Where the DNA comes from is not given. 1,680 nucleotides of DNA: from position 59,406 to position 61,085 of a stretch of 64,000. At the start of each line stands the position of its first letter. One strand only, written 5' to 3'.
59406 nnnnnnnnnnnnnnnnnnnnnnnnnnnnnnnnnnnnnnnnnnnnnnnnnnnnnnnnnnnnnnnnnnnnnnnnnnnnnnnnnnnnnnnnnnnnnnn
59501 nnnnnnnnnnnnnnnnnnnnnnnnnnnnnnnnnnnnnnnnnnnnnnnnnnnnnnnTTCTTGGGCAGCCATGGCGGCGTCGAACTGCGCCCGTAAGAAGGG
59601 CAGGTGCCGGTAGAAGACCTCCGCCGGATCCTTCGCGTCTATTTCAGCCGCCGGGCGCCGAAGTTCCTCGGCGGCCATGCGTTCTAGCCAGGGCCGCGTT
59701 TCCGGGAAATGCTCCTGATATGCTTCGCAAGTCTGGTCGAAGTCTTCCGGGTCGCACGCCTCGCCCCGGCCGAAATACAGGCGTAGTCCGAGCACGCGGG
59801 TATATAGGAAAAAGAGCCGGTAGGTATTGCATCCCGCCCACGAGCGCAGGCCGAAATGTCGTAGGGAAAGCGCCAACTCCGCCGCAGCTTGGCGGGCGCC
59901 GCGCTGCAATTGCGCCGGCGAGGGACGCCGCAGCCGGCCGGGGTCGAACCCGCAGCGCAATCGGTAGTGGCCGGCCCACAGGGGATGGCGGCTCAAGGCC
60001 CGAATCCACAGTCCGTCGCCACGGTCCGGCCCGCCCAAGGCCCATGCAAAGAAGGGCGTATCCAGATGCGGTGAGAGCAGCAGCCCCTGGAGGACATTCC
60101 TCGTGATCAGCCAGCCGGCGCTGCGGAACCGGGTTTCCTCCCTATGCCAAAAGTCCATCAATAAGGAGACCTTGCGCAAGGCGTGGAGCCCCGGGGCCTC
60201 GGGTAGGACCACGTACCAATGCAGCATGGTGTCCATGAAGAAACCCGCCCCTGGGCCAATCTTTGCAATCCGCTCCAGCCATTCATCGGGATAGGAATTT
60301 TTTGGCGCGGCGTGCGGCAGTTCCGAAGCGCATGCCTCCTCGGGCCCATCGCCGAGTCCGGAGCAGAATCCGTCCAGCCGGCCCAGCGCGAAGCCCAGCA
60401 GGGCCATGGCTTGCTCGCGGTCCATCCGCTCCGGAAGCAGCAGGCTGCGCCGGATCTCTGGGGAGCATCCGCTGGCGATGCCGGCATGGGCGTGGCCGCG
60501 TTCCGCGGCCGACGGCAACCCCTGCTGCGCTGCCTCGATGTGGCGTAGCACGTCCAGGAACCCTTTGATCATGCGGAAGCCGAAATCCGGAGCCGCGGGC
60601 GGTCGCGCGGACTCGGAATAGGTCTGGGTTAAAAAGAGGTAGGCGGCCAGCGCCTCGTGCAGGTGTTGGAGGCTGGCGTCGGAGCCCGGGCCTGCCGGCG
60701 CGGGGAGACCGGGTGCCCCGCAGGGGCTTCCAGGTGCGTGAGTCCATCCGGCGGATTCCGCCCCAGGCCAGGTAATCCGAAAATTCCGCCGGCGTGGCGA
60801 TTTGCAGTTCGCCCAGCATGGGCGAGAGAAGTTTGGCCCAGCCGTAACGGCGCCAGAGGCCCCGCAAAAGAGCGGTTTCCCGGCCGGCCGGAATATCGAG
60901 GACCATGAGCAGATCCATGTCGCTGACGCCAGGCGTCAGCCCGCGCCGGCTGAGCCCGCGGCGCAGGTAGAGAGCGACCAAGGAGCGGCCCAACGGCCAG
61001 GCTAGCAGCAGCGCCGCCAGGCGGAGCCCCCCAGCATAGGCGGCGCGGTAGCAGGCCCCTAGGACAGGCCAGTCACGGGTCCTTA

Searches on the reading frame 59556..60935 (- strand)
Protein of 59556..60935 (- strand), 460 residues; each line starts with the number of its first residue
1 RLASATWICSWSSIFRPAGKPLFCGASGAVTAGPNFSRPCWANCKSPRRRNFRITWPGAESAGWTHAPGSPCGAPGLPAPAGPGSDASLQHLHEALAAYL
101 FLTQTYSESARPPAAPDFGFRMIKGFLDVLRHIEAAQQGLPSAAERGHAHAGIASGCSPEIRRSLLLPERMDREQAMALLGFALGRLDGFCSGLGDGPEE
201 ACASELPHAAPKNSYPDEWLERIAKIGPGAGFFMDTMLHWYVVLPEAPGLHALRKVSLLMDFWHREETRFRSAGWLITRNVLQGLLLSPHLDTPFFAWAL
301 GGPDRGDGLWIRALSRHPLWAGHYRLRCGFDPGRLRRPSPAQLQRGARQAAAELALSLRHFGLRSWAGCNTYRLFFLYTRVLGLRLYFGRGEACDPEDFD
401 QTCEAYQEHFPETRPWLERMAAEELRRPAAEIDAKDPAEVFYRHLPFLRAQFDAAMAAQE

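Call 45: search_protein_representatives(protein=window:59556-60935:-)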
Query: 460 residues. Proteins with E-value up to 0.001 (for the whole library): 23; up to 1e-10: 17; up to 1e-30: 7. The best 23 are listed.
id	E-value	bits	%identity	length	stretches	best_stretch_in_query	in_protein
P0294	2.4e-138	478.5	61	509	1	64-457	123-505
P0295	5.2e-64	233.3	40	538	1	59-451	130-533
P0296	1.6e-61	225.1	49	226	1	234-455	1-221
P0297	5.0e-59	216.9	37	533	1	69-450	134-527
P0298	2.9e-50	187.9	44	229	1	234-457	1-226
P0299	3.3e-40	154.8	35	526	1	91-451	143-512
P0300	6.1e-35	137.4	32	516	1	89-447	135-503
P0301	1.4e-28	116.4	34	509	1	80-456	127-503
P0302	2.7e-28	115.5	31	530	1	73-448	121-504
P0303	4.4e-26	108.2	37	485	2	230-455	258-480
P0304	9.7e-24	100.5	32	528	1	72-450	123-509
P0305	1.1e-21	93.7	31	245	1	231-456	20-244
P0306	7.1e-21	91.0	38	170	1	302-458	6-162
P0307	1.1e-19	87.2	37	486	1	73-402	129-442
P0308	1.5e-12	63.5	32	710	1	264-450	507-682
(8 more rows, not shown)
